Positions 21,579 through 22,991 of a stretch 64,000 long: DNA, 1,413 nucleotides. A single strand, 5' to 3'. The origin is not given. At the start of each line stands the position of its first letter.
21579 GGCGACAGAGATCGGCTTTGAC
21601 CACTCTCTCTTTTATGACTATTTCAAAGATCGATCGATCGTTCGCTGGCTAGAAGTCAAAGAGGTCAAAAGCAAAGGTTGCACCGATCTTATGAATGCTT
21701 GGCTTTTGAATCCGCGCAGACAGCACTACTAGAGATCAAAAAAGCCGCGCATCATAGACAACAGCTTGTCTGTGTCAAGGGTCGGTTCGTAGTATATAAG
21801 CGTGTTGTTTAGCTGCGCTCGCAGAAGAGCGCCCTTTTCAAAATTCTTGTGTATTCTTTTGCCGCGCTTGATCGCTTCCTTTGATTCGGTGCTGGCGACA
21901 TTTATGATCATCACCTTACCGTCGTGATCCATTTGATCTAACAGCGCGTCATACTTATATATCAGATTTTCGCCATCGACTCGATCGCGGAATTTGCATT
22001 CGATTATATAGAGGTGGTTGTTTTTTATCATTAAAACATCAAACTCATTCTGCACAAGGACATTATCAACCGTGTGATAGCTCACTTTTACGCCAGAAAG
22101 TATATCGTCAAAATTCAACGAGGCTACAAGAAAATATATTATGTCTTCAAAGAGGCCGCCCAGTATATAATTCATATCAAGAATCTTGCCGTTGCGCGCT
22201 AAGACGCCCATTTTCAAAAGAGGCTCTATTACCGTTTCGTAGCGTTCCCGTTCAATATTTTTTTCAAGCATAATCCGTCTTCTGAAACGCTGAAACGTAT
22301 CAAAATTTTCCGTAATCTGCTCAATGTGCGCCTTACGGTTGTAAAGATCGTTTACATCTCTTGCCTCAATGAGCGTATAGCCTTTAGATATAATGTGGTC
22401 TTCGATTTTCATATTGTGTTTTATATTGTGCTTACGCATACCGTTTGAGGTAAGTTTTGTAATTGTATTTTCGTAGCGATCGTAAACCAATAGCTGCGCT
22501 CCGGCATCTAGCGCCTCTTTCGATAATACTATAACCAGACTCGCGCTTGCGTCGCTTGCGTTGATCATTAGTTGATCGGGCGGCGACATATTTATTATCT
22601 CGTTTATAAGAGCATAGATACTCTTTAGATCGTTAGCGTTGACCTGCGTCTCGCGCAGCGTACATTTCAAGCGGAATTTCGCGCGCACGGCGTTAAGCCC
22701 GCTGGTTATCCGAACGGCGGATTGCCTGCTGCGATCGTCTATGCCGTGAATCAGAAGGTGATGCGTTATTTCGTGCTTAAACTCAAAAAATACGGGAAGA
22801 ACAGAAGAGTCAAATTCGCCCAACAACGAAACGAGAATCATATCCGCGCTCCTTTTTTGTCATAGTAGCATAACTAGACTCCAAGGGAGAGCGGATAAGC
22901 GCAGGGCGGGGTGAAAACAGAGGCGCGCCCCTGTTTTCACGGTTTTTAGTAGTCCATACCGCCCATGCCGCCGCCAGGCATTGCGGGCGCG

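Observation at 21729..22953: Orphan Card1/Can2-like CARF nuclease with degenerate ligand motif, convergent on a deaminase gene and with an antisense-oriented terminator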

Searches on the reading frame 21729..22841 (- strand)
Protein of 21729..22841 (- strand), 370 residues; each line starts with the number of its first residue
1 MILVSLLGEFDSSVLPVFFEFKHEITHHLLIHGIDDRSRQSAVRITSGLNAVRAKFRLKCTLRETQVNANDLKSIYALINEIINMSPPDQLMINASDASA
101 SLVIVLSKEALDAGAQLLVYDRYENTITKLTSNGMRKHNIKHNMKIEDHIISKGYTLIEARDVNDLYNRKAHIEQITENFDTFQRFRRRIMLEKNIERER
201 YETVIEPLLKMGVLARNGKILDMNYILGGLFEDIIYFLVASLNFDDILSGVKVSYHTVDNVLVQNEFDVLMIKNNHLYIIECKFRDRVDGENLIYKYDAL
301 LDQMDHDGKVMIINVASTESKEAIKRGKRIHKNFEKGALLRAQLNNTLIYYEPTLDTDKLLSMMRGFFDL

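Call 3: search_protein_families(library=pfam, proteins=[window:21729-22841:-], max_evalue=1)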
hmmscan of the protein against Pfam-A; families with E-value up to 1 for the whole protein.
window:21729-22841:- (370 aa): 6 families
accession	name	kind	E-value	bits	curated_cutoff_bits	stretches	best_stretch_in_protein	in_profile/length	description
PF09002.17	Card1_endonuc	-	3.5e-10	40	26.4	1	226-305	8-89/136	Card1-like, endonuclease domain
PF02073.20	Peptidase_M29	-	0.001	18.4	27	1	78-165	12-102/406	Thermophilic metalloprotease (M29)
PF13652.11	QSregVF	-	0.018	15.5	23.8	1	127-183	8-64/112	Putative quorum-sensing-regulated virulence factor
PF08378.17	NERD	-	0.023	15.7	22.1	1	254-290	20-63/111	Nuclease-related domain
PF03008.20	DUF234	-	0.033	15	22.5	1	223-286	28-91/100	Archaea bacterial proteins of unknown function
PF19810.5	HFX_2341_N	-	0.071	14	30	1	47-102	41-97/120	HFX_2341-like, N-terminal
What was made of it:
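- Checked: Pfam PF09002 Card1_endonuc, 3.5e-10 (call 3).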

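Call 4: search_protein_families(library=ncbifam, proteins=[window:21729-22841:-], max_evalue=1)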
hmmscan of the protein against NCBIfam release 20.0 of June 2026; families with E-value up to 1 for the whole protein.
window:21729-22841:- (370 aa): 1 family
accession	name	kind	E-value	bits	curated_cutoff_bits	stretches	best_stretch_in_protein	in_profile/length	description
NF033474.1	DivGenRetAVD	equivalog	0.42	10.9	80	1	121-212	5-96/104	diversity-generating retroelement protein Avd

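Call 5: search_protein_families(library=padloc, proteins=[window:21729-22841:-], max_evalue=1)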
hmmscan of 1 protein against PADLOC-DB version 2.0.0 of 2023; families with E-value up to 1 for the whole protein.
window:21729-22841:- (370 aa): 17 families
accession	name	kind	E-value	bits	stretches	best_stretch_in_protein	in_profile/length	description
PDLC01891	CARF4--CARF_PDDEXK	-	4.5e-73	244.7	1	1-327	1-296/319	-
PDLC01880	CARF4--CARF_PDDEXK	-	4.2e-24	83.5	1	25-331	25-342/364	-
PDLC01619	Csx1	-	1.6e-12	45.2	1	69-326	57-318/330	CAS-III; associated_signaling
PDLC01968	CARF_PDDEXK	-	7.2e-12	43.1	1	172-314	209-322/361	-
PDLC01881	CARF4--CARF_PDDEXK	-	2.2e-09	35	2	40-202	38-193/378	-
PDLC01893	CARF4--CARF_PDDEXK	-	4.7e-09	34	2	36-178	40-183/382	-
PDLC01037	Csx1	-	1e-08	33.1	1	65-298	55-264/320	ARF+Nuclease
PDLC01900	CARF4--CARF_PDDEXK_AAA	-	1e-08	32.3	1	11-284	223-499/556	-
PDLC01890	CARF4--CARF_PDDEXK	-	1.4e-07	29.2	1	59-296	48-299/366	-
PDLC01894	CARF4--CARF_PDDEXK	-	4e-07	27.7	1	228-324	198-305/336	-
PDLC01897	CARF4--CARF_PDDEXK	-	2e-06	25.4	1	204-303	220-315/369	-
PDLC01903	CARF4--CARF_PDDEXK_TM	-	4e-06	24.5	1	224-287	265-319/380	-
PDLC01898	CARF4--CARF_PDDEXK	-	9.7e-06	23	1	232-326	179-271/296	-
PDLC01882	CARF4--CARF_PDDEXK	-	1.3e-05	21.9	1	129-347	344-563/569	-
PDLC01896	CARF4--CARF_PDDEXK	-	3.9e-05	21.1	1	167-284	181-296/381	-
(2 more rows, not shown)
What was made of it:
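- Checked: PADLOC CARF4--CARF_PDDEXK PDLC01891, 4.5e-73 over residues 1-327 (call 5).
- PDLC01891, 4.5e-73, full length (call 5); PF09002 (call 3).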

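Call 6: find_homologous_proteins(query=window:21729-22841:-, max_evalue=0.001)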
Query window:21729-22841:- (370 aa): 23 proteins with E <= 0.001 among 2646 candidates.
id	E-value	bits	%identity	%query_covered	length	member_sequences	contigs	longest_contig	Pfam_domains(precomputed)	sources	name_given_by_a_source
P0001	1.6e-237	805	100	100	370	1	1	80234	PF09002.18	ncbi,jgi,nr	ncbi:MAG: DUF1887 family protein [Helicobacteraceae bacterium]|jgi:hypothetical protein|nr:DUF1887 f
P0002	1.4e-215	733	89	100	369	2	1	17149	PF09002.18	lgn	-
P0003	2.8e-153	528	65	100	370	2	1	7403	PF09002.18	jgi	jgi:hypothetical protein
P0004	1.2e-152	526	64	100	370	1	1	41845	PF09002.18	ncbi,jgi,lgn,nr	ncbi:MAG: DUF1887 family protein [Helicobacteraceae bacterium]|jgi:hypothetical protein|nr:DUF1887 f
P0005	1.0e-150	520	64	100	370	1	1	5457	PF09002.18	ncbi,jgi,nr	ncbi:MAG: DUF1887 family protein [Helicobacteraceae bacterium]|jgi:hypothetical protein|nr:DUF1887 f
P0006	4.2e-149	514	63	100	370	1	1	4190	PF09002.18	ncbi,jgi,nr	ncbi:MAG: DUF1887 family protein [Helicobacteraceae bacterium]|jgi:hypothetical protein|nr:DUF1887 f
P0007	4.7e-149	514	62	100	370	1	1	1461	PF09002.18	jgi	jgi:hypothetical protein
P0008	4.0e-147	508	63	100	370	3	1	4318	PF09002.18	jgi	jgi:hypothetical protein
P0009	2.0e-145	502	63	100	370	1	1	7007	PF09002.18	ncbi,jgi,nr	ncbi:MAG: DUF1887 family protein [Helicobacteraceae bacterium]|jgi:hypothetical protein|nr:DUF1887 f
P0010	5.9e-145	501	61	100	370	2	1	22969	PF09002.18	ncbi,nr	ncbi:hypothetical protein AGMMS49521_1320 [Campylobacterota bacterium]|nr:hypothetical protein AGMMS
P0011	7.1e-136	471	59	100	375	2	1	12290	PF09002.18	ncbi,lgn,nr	ncbi:MAG: DUF1887 family protein [Helicobacteraceae bacterium]|nr:DUF1887 family protein [Helicobact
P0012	7.1e-132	458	56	100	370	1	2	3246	PF09002.18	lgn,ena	-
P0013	3.6e-131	455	56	100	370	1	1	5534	PF09002.18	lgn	-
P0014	4.0e-129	449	54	100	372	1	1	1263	PF09002.18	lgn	-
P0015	5.2e-129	448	54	100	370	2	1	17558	PF09002.18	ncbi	ncbi:MAG: DUF1887 family CARF protein [Campylobacterales bacterium]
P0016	8.7e-119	415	51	100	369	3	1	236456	PF09002.18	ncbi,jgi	jgi:hypothetical protein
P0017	8.0e-117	408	52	100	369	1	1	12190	PF09002.18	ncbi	-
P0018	2.1e-98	348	46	100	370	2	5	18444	PF09002.18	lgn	-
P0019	3.0e-86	308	43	100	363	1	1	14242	PF09002.18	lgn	-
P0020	4.9e-85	304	43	100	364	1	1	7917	PF09002.18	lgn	-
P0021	1.1e-59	220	36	99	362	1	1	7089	PF09002.18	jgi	-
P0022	1.1e-37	148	32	85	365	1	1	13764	PF09002.18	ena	-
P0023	9.5e-26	109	28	96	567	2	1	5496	PF09002.18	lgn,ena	-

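Call 7: search_solved_structures(query=window:21729-22841:-, max_evalue=10, show_alignments=3)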
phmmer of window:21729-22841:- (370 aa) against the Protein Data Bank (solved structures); distinct sequences matched with E-value up to 10: 3.
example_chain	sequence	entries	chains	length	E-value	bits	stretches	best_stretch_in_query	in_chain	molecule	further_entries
1xmx_A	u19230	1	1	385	0.00014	24.4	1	255-305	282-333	hypothetical protein VC1899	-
7bdv_A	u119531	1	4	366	0.00016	24.2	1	224-304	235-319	Can2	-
6wxw_A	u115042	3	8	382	0.035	16.5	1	218-294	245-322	Card1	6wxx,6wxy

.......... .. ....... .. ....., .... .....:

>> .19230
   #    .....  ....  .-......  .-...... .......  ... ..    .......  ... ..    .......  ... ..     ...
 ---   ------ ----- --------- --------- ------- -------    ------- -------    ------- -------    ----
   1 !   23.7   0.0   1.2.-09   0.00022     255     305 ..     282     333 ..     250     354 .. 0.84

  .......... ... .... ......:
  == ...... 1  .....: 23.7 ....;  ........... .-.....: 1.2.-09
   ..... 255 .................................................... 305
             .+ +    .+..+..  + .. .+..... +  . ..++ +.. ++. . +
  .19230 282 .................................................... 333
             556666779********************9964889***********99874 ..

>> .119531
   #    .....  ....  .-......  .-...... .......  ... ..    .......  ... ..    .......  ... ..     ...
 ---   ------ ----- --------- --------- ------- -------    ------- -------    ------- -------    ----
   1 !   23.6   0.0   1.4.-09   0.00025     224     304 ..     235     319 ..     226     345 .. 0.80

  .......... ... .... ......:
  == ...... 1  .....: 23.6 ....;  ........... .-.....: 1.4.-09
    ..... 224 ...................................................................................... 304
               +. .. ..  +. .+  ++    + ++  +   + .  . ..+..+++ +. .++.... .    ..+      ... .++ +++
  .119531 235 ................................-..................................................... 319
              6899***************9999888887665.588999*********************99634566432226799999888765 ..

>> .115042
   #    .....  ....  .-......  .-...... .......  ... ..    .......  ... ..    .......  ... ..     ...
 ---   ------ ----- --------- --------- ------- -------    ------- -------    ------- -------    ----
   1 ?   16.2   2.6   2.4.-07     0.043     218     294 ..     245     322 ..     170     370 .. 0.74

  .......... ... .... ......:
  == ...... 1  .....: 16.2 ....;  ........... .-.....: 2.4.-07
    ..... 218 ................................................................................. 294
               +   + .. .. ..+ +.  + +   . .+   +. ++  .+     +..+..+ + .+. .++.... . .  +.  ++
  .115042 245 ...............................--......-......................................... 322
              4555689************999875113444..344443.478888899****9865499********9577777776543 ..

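Call 8: find_encoding_contigs(protein=window:21729-22841:-, flank=10000, max_places=4)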
Protein window:21729-22841:- (370 aa): no gene with exactly this product is on record in the collection.

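Call 11: search_solved_structures(query=A1, max_evalue=10, show_alignments=5)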
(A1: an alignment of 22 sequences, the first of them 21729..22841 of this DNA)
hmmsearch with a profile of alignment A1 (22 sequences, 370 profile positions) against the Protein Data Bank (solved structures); distinct sequences matched with E-value up to 10: 9.
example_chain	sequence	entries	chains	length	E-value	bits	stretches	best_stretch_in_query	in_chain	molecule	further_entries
7bdv_A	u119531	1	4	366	1.3e-10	44.2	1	60-312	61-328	Can2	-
1xmx_A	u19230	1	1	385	5.3e-08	35.6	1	223-305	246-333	hypothetical protein VC1899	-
6wxw_A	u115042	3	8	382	1.9e-07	33.8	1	17-301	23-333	Card1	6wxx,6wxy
6xl1_A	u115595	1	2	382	1.8e-06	30.6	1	17-301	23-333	Card1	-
8z4i_A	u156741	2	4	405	0.00046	22.7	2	19-127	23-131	CARF-domain cantaining dual-activated nuclease | CARF-domain containing dual-activated nuclease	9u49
8bao_A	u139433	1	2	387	0.0056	19.1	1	64-283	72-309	DUF1887 family protein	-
3jbn_Ab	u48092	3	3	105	0.044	16.1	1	149-222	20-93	60S ribosomal protein eL36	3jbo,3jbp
3j79_b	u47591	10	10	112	0.058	15.7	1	149-223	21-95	60S ribosomal protein eL36 | 60S ribosomal protein L36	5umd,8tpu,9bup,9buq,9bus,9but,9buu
8esq_i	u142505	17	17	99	0.59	12.4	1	161-222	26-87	60S ribosomal protein L36-B | Large ribosomal subunit protein eL36B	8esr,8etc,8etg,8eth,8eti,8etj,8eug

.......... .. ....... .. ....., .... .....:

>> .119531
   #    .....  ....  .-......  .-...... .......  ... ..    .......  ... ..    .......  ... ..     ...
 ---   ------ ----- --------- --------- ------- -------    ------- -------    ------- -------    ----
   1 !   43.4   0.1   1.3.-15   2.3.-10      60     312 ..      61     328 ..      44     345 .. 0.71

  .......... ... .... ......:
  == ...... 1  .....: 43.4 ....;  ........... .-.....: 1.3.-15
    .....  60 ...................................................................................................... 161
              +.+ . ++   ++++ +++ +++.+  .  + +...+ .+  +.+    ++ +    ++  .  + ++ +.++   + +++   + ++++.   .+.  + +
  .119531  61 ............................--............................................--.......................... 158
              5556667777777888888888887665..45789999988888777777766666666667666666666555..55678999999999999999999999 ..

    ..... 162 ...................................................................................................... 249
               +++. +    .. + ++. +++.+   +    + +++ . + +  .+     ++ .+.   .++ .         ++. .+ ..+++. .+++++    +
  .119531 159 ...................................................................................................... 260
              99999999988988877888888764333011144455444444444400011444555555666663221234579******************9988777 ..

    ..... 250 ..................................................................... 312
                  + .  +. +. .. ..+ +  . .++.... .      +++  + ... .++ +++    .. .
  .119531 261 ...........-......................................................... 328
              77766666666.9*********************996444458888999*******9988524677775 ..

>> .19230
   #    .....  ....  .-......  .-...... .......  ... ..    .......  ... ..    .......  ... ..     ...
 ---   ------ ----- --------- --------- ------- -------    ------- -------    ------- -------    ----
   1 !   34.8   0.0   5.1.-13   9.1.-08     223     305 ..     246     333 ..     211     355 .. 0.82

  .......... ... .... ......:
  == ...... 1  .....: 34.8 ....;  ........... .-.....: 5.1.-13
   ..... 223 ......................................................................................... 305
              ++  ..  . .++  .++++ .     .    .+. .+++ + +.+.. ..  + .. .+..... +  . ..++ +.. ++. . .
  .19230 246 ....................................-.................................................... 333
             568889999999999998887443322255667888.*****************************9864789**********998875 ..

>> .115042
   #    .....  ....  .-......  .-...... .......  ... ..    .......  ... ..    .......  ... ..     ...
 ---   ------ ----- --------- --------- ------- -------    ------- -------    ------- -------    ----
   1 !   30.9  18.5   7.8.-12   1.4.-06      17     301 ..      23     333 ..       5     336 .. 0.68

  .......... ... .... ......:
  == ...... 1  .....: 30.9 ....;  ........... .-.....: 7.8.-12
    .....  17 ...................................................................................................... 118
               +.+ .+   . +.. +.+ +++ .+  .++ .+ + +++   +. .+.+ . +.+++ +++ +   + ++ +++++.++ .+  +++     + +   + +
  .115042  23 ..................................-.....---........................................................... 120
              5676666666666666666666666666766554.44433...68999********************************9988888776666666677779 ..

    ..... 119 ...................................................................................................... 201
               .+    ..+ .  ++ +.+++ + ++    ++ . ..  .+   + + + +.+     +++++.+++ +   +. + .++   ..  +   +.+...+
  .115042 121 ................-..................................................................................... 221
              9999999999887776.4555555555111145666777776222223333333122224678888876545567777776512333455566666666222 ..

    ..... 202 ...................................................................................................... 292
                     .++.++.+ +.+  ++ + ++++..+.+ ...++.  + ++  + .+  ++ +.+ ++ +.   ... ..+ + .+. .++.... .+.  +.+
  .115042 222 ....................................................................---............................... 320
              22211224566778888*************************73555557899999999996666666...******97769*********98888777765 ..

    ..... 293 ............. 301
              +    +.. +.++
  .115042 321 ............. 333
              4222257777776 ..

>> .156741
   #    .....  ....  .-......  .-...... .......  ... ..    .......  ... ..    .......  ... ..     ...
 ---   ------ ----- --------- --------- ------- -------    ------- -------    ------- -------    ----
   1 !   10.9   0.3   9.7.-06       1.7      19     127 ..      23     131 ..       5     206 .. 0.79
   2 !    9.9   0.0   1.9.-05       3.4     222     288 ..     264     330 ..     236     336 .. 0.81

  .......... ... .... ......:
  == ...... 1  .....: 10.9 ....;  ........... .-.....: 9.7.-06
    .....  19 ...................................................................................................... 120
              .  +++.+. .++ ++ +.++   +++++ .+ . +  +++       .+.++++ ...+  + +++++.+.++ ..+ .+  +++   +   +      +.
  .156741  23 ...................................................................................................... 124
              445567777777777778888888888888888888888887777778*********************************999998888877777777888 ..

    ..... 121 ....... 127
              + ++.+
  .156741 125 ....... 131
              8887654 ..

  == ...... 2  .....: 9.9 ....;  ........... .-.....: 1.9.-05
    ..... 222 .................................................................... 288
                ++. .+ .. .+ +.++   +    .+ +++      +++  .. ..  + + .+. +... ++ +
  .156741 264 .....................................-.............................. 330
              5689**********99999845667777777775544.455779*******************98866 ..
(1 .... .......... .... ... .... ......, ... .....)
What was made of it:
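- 22542..22562 (-): Loop after strand 4, N94-A-S-D-A-S-A100. It is equivalent to N-V-T-G-G-T-K99 of Can2. The cA4 phosphate-binding Lys is replaced by Ala, and Gly by an invariant Asp. Profile alignment to 7BDV, 6WXW and 8Z4I (call 11).
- On Can2/Card1 family (CARF4 + PD-(D/E)xK; Pfam PF09002/DUF1887): They align to the Can2, Card1 and VC1899 motifs (calls 7, 11).
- Closest known: Can2. Same: Same catalytic motifs GxxFE, NExD and ExK (calls 7, 11). Same N-x-[ST] start of the loop after strand 4 and the same Tyr after strand 5 (call 11).
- Closest known: VC1899 of Vibrio cholerae. Different: Sequence similarity is detectable only over the nuclease core (calls 7, 11).
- Checked: The loop N94-A-S-D-A-S-A100 aligns to N-V/I-T-G-G-T-K of Can2 and Card1 (call 11).
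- Can2 K99 and Cdn1 K104 align to A100 (call 11).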

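Call 13: find_related_loci(query=A1, collection=genome_contigs, flank=10000)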
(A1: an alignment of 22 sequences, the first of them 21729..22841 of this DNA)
Query A1 (370 aa) in genome_contigs; peptide patterns used: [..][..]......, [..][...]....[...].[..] (x = any residue, [..] = any of these).
109 stretches matched a pattern; 21 encode a relative of the query (tblastn E <= 1e-3); 21 distinct loci.
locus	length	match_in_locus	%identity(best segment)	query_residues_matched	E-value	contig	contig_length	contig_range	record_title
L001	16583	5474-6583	89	1-370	0e+0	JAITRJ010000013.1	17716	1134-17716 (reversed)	MAG: Helicobacteraceae bacterium isolate Roe453_bin2 k119_2087060, whole genome shotgun sequence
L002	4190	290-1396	63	1-369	2e-163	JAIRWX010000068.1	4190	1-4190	MAG: Helicobacteraceae bacterium isolate Gsp477_bin128 k119_6294693, whole genome shotgun sequence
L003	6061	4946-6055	63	1-370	1e-159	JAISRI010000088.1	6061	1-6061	MAG: Helicobacteraceae bacterium isolate Kf353_bin5 k119_3225542, whole genome shotgun sequence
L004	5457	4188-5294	64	1-369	1e-157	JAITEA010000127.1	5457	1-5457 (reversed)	MAG: Helicobacteraceae bacterium isolate Nm470_bin29 k119_1588729, whole genome shotgun sequence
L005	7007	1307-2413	63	1-369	3e-155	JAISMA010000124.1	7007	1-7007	MAG: Helicobacteraceae bacterium isolate Im510_bin14 k119_2227844, whole genome shotgun sequence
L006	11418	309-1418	61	1-370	5e-152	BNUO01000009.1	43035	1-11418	Campylobacterota bacterium MS502-29 DNA, sequence009, whole genome shotgun sequence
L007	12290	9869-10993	59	1-370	4e-147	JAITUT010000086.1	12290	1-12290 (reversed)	MAG: Helicobacteraceae bacterium isolate TD114a_bin11 k119_330493, whole genome shotgun sequence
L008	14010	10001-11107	54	1-369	1e-137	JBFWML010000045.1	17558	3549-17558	MAG: Campylobacterales bacterium isolate CA_2019_NHSR_89 NODE_7066_length_17558_cov_4.729677_NHSR, whole genome shotgun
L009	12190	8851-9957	52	1-370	5e-125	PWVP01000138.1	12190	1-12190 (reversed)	MAG: Epsilonproteobacteria bacterium isolate CSSed11_302 CS-Sed11-C7919, whole genome shotgun sequence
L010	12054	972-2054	33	1-368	9e-62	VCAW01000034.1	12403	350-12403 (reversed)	MAG: Epsilonproteobacteria bacterium isolate symbiont_bin1 Contig1339, whole genome shotgun sequence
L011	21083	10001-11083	34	1-368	2e-61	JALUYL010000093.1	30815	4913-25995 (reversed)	MAG: Sulfurovum sp. isolate 131-447_metabat2_scaf2bin.080 131-447_scaffold_735_c1, whole genome shotgun sequence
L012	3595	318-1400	34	1-368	1e-59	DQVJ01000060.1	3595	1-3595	MAG TPA_asm: Sulfurovum sp. isolate SZUA-1512 k95_221862, whole genome shotgun sequence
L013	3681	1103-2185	31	1-370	3e-58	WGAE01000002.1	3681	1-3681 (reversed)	MAG: Campylobacterales bacterium isolate S143_45 k151_107065, whole genome shotgun sequence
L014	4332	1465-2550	33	1-368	9e-57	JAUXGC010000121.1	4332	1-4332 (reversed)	MAG: Sulfurovum sp. isolate CSMAG_2919 CSMAG_2919_k117_3295625_length_4332_cov_16.0000, whole genome shotgun sequence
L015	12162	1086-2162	35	1-368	8e-55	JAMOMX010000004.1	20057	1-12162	MAG: Sulfurimonas sp. isolate 4281-140_metabat1_scaf2bin.066 4281-140_scaffold_1015_c1, whole genome shotgun sequence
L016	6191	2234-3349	29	1-370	3e-45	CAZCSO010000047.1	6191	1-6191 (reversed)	MAG TPA_asm: uncultured Candidatus Izemoplasmatales bacterium isolate binchicken_co27_434 genome assembly, contig: NODE_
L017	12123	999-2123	27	1-368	4e-44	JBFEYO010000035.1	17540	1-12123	MAG: Sulfurimonadaceae bacterium isolate Mix_mud09.2021.07.56 k141_1327209_length_17540_cov_21.2695, whole genome shotgu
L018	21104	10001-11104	33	1-368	7e-65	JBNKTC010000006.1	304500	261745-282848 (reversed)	MAG: Campylobacterales bacterium isolate A2.bin.7.orig k141_198166, whole genome shotgun sequence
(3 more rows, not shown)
